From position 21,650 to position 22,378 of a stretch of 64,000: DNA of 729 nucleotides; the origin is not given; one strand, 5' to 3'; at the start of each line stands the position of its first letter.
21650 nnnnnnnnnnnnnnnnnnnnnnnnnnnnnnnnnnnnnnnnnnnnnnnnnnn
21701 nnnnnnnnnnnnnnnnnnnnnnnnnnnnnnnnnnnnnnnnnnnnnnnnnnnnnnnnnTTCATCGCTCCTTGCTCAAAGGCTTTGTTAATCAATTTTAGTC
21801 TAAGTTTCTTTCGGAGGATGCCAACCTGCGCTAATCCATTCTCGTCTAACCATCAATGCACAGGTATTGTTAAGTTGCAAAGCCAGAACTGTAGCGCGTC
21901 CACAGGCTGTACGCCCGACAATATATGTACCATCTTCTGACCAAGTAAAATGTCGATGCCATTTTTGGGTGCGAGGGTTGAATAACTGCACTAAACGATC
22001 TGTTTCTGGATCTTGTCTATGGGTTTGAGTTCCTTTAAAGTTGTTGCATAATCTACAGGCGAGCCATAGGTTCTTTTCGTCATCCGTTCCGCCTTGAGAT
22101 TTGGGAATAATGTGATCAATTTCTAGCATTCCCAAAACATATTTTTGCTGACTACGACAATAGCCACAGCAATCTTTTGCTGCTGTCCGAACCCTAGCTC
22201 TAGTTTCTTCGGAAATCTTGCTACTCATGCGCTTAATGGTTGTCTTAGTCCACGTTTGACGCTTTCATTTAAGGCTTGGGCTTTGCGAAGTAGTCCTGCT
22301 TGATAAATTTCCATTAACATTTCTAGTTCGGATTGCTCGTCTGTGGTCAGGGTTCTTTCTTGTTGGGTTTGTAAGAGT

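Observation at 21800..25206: HTH-NACHT NTPase followed by a coupled small protein and a stand-alone HNH nuclease: candidate split sensor/effector defence operon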

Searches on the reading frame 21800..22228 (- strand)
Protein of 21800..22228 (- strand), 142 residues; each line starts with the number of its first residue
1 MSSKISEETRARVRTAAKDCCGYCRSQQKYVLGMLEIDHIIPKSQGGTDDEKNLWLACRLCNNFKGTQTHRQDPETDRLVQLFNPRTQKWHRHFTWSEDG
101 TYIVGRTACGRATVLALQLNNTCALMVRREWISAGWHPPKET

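Call 3: search_protein_families(library=pfam, proteins=[window:21800-22228:-], max_evalue=1)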
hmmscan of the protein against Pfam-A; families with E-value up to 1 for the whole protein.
window:21800-22228:- (142 aa): 3 families
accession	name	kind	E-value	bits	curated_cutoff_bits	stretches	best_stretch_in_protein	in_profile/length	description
PF01844.29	HNH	-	2.1e-14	53.8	21.4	1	21-67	1-46/47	HNH endonuclease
PF14279.12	HNH_5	-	2e-10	40.9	27.5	1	21-71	1-49/56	HNH endonuclease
PF13395.12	HNH_4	-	5.9e-06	26.6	22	1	33-69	16-52/54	HNH endonuclease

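Call 4: search_protein_families(library=padloc, proteins=[window:21800-22228:-], max_evalue=1)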
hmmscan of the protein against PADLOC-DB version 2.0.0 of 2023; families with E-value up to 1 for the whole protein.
window:21800-22228:- (142 aa): 42 families (the best 25 are shown)
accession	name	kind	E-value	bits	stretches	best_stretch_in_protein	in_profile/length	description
PDLC00337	PtuB1|PtuB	-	2.1e-13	48.7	1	8-129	46-160/216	Unknown function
PDLC00325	PtuB1|PtuB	-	1.9e-11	42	1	5-124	38-167/213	Unknown function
PDLC00345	PtuB1|PtuB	-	1.3e-10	39.2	1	11-120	44-162/223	Unknown function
PDLC00335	PtuB1|PtuB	-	1e-09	36.3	1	4-75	34-108/214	Unknown function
PDLC00342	PtuB1|PtuB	-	1.4e-09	35.8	1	13-130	42-152/247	Unknown function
PDLC00315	PtuB1|PtuB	-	3.8e-08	31.4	1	19-106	31-110/227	Unknown function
PDLC00352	PtuB1|PtuB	-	3.3e-07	28.2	1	8-94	36-133/206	Unknown function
PDLC00317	PtuB1|PtuB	-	3.4e-07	28.4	1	15-126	56-162/244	Unknown function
PDLC00339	PtuB1|PtuB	-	5.3e-07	27.7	1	52-132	112-203/261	Unknown function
PDLC00350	PtuB1|PtuB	-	8.9e-07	27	1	5-93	36-135/224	Unknown function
PDLC00288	PtuA1|PtuA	-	1.9e-06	24.8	1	8-134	54-203/733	AAA ATPase domain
PDLC00354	PtuB1|PtuB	-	4.3e-06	24.5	1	5-62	35-95/204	Unknown function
PDLC00292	PtuA1|PtuA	-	5.2e-06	23.1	1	10-129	50-191/726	AAA ATPase domain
PDLC00332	PtuB1|PtuB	-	1.3e-05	23.1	1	4-132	33-164/212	Unknown function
PDLC04262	PDC-M01B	-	2.1e-05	22.4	1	13-92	74-149/259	-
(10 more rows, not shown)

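Call 5: search_protein_families(library=ncbifam, proteins=[window:21800-22228:-], max_evalue=1)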
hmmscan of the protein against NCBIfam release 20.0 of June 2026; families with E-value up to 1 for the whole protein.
window:21800-22228:- (142 aa): 5 families
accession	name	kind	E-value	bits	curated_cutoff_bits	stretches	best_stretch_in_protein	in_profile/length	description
NF040563.1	guided_IscB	equivalog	4.7e-12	45.6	175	1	7-74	181-244/314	RNA-guided endonuclease IscB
NF049971.1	CRISPR_Cas9d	exception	5.5e-08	31.9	375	1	19-69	546-597/986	type II CRISPR RNA-guided endonuclease Cas9d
TIGR01865.2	cas_Csn1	equivalog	0.00072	17.9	100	1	33-71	592-630/1070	type II CRISPR RNA-guided endonuclease Cas9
NF041761.1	PtuB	equivalog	0.0052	16.7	150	1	9-130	36-171/218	retron Ec78 anti-phage system effector HNH endonuclease PtuB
TIGR03031.1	cas_csx12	equivalog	0.058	11.7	399.4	1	6-45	748-784/802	type II-B CRISPR-associated RNA-guided endonuclease Cas9/Csx12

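Call 45: find_homologous_proteins(query=window:21800-22228:-)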
Query window:21800-22228:- (142 aa): 1051 proteins with E <= 0.001 among 1057 candidates; the best 120 are listed.
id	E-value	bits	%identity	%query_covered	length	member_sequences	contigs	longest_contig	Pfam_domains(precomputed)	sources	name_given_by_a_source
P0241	2.7e-91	321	95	100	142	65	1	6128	PF13395.13,PF01844.30,PF14279.13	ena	-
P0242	9.8e-85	300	89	100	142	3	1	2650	PF13395.13,PF01844.30,PF14279.13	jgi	jgi:HNH endonuclease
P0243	3.2e-77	275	82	99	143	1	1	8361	PF13395.13,PF01844.30,PF14279.13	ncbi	-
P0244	2.3e-74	266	79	99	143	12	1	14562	PF01844.30,PF14279.13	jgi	-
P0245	5.5e-72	258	77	99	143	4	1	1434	PF13395.13,PF01844.30,PF14279.13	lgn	-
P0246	6.6e-69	248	74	99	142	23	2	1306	PF01844.30,PF14279.13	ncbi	-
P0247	6.7e-69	248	75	99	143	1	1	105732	PF01844.30,PF14279.13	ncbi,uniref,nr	ncbi:HNH endonuclease signature motif containing protein [Chlorogloeopsis sp. ULAP01]|uniref:HNH end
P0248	2.0e-68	247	73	100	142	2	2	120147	PF01844.30,PF14279.13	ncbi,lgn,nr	ncbi:MAG: HNH endonuclease [Cyanobacteriota bacterium]|nr:HNH endonuclease [Cyanobacteriota bacteriu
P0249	9.3e-68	245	71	99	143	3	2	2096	PF01844.30,PF14279.13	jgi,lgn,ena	-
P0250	9.9e-68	245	74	99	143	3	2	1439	PF01844.30,PF14279.13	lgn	-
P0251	1.7e-67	244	74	96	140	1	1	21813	PF01844.30,PF14279.13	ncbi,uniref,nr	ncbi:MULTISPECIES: HNH endonuclease [Cyanophyceae]|uniref:HNH endonuclease n=1 Tax=Cyanophyceae TaxI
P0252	4.4e-67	242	73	96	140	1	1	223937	PF01844.30,PF14279.13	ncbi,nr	ncbi:HNH endonuclease [Cyanobacteria bacterium FACHB-472]|nr:HNH endonuclease [Cyanobacteria bacteri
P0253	4.6e-67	242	73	99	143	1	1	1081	PF01844.30,PF14279.13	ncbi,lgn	-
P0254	9.0e-67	241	73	99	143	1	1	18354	PF01844.30,PF14279.13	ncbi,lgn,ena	-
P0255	1.2e-66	241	74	96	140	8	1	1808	PF01844.30,PF14279.13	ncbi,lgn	-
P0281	4.6e-65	236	73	85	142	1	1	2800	PF01844.30,PF14279.13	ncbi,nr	ncbi:MAG: HNH endonuclease [Acidobacteria bacterium]|nr:HNH endonuclease [Acidobacteriota bacterium]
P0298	3.2e-64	233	69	96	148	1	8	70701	PF13395.13,PF01844.30,PF14279.13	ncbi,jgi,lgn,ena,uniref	ncbi:HNH endonuclease [Candidatus Amarolinea aalborgensis]|jgi:hypothetical protein|uniref:HNH endon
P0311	7.2e-64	232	72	96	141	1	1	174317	PF01844.30,PF14279.13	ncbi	-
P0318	1.2e-63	231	68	98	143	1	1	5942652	PF13395.13,PF01844.30,PF14279.13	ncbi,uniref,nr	ncbi:HNH endonuclease [Gloeothece citriformis PCC 7424]|uniref:HNH endonuclease n=1 Tax=Gloeothece c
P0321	1.6e-63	231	70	98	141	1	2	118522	PF01844.30,PF14279.13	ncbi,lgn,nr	ncbi:MAG: HNH endonuclease [Chloroflexi bacterium]|nr:HNH endonuclease [Chloroflexota bacterium]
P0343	6.7e-63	229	69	94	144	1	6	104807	PF01844.30,PF14279.13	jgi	jgi:hypothetical protein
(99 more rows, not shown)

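Call 46: find_encoding_contigs(protein=P0298, flank=3000, max_places=3)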
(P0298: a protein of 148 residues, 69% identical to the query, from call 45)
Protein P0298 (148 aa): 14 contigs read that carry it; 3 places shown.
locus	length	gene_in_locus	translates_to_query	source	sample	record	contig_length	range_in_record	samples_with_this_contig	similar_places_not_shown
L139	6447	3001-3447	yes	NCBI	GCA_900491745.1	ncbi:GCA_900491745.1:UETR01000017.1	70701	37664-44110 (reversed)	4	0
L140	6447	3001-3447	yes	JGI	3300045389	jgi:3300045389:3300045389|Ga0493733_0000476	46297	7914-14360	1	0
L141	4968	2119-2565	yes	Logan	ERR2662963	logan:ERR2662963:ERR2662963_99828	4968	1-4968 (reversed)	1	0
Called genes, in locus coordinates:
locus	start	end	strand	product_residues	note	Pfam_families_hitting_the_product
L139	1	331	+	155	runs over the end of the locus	PF04519:Bactofilin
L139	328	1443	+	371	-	PF02746:MR_MLE_N (weak), PF13378:MR_MLE_C, PF26685:DUF8230_C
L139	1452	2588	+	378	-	PF01546:Peptidase_M20, PF07687:M20_dimer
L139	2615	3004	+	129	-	-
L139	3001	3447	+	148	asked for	PF01844:HNH, PF13395:HNH_4 (weak), PF14279:HNH_5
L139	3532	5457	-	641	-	PF08309:LVIVD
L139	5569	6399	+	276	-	-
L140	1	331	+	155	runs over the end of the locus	PF04519:Bactofilin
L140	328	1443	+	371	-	PF02746:MR_MLE_N (weak), PF13378:MR_MLE_C, PF26685:DUF8230_C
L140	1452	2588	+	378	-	PF04389:Peptidase_M28 (weak), PF01546:Peptidase_M20, PF07687:M20_dimer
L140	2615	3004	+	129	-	-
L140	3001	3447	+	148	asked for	PF01844:HNH, PF13395:HNH_4 (weak), PF14279:HNH_5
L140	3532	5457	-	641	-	PF08309:LVIVD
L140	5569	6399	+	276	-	-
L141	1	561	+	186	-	?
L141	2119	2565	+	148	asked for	PF01844:HNH, PF13395:HNH_4 (weak), PF14279:HNH_5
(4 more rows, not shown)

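Call 47: find_encoding_contigs(protein=P0318, flank=3000, max_places=2)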
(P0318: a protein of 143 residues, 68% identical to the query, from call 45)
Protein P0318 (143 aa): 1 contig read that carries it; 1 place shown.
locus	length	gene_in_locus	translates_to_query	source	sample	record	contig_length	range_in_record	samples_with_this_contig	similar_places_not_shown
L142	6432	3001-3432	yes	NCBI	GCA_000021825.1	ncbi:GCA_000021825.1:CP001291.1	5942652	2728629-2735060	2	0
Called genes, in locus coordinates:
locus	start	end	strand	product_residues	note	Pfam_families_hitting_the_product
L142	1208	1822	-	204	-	-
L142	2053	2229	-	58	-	PF08814:XisH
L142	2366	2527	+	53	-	-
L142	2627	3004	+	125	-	-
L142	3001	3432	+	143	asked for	PF01844:HNH, PF13395:HNH_4 (weak), PF14279:HNH_5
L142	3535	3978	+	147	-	-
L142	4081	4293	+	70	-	-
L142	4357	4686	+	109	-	PF01909:NTP_transf_2, PF18765:Polbeta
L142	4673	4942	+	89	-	PF01934:HepT-like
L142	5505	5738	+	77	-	-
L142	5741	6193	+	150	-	-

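Call 48: find_encoding_contigs(protein=P0321, flank=3000, max_places=2)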
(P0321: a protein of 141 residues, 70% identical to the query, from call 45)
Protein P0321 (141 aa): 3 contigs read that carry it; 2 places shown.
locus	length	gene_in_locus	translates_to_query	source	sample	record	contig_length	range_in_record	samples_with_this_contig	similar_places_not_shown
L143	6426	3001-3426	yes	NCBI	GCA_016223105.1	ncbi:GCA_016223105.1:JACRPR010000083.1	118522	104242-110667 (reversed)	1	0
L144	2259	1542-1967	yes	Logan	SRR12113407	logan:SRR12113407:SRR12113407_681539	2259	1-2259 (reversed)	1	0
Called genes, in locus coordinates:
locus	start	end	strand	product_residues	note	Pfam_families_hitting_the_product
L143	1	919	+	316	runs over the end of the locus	PF01544:CorA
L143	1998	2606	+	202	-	PF00881:Nitroreductase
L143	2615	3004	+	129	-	-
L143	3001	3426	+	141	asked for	PF01844:HNH, PF14279:HNH_5 (weak)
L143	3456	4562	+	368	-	PF02653:BPD_transp_2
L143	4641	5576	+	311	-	PF02653:BPD_transp_2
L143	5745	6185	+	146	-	-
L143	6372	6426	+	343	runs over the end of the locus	PF02608:Bmp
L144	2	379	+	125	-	?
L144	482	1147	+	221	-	PF00881:Nitroreductase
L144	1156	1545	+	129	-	-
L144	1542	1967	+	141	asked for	PF01844:HNH, PF14279:HNH_5 (weak)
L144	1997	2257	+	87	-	?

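Call 58: search_solved_structures(query=window:21800-22228:-, max_evalue=0.01)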
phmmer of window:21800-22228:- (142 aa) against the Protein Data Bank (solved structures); distinct sequences matched with E-value up to 0.01: 3.
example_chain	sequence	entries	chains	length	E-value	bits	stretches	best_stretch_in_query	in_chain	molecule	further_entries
8d2k_A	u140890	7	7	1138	1.4e-06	31.5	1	10-98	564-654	CRISPR-associated endonuclease, Csn1 family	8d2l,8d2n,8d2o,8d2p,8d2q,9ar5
9k30_A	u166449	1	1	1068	9.1e-06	28.9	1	17-72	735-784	TbaIscB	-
4h9d_A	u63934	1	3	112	0.0046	20.1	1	16-65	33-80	HNH endonuclease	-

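Call 70: find_encoding_contigs(protein=P0281, flank=2500, max_places=2)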
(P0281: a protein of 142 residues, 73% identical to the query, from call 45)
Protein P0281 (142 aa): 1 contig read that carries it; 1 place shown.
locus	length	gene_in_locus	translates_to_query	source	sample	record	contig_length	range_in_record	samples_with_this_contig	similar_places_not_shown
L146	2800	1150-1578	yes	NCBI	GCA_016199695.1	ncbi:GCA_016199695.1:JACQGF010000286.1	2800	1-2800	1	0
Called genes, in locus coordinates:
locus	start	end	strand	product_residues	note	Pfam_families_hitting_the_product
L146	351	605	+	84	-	-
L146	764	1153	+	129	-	-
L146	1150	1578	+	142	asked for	PF01844:HNH, PF14279:HNH_5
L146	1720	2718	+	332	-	PF00795:CN_hydrolase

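Call 71: find_encoding_contigs(protein=P0343, flank=2500, max_places=2)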
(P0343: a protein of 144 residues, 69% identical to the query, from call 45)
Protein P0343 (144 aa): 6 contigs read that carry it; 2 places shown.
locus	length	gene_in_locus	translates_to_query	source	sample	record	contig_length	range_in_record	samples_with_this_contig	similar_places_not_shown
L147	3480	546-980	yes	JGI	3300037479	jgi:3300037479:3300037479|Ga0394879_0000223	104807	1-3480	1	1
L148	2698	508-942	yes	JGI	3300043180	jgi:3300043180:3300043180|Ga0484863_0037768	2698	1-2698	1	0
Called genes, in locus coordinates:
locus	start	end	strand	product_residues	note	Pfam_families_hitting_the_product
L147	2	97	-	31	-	?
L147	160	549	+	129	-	-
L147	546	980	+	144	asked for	PF01844:HNH, PF14279:HNH_5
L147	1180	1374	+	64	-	-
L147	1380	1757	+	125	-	-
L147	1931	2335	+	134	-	PF04255:DUF433 (weak)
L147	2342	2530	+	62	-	PF18480:DUF5615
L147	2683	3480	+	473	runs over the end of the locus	-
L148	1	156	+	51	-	?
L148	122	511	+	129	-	-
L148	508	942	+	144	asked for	PF01844:HNH, PF14279:HNH_5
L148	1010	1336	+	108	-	-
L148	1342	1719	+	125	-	-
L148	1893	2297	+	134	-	PF04255:DUF433 (weak)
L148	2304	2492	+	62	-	PF18480:DUF5615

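Call 72: find_encoding_contigs(protein=P0311, flank=2500, max_places=2)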
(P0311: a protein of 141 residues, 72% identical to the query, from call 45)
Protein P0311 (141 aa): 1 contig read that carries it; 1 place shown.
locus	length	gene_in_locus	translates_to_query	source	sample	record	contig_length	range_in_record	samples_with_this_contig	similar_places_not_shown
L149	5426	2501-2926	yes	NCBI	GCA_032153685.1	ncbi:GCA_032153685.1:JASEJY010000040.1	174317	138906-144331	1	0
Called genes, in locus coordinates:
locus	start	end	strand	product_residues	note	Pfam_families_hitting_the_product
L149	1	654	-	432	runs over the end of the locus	PF13757:VIT_2, PF08487:VIT, PF00092:VWA, PF13519:VWA_2, PF13768:VWA_3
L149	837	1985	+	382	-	-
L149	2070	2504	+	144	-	-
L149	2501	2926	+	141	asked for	PF01844:HNH, PF14279:HNH_5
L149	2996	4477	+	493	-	PF20703:nSTAND1 (weak), PF00931:NB-ARC, PF13191:AAA_16 (weak), PF24883:NPHP3_N (faint), PF05729:NACHT, PF13401:AAA_22 (weak)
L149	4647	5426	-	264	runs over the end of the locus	PF00005:ABC_tran, PF02463:SMC_N (faint), PF13401:AAA_22 (weak), PF13304:AAA_21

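Call 84: search_dna_similar(query=window:21800-22228:-, collection=phages, mode=protein, max_rows=10)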
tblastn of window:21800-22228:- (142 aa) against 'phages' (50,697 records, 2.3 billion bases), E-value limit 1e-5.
Records with a match: 2; places in all: 2; records where one place covers at least 80% of the query: 0.
Best place of each record, by identity: <60% 2.
By first word of the organism name: Lactobacillus 2.
By host as written in the record: Lactobacillus delbrueckii subsp. lactis strains LKT and ATCC 15808 2.
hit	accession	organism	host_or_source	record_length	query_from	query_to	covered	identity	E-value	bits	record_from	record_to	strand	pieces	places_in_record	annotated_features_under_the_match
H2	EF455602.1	Lactobacillus phage LL-H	Lactobacillus delbrueckii subsp. lactis ...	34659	4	71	48%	39.7%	2e-7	54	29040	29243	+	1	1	hypothetical protein | ribosome_binding_site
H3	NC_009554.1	Lactobacillus phage LL-H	Lactobacillus delbrueckii subsp. lactis ...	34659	4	71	48%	39.7%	2e-7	54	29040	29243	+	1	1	HNH endonuclease | ribosome_binding_site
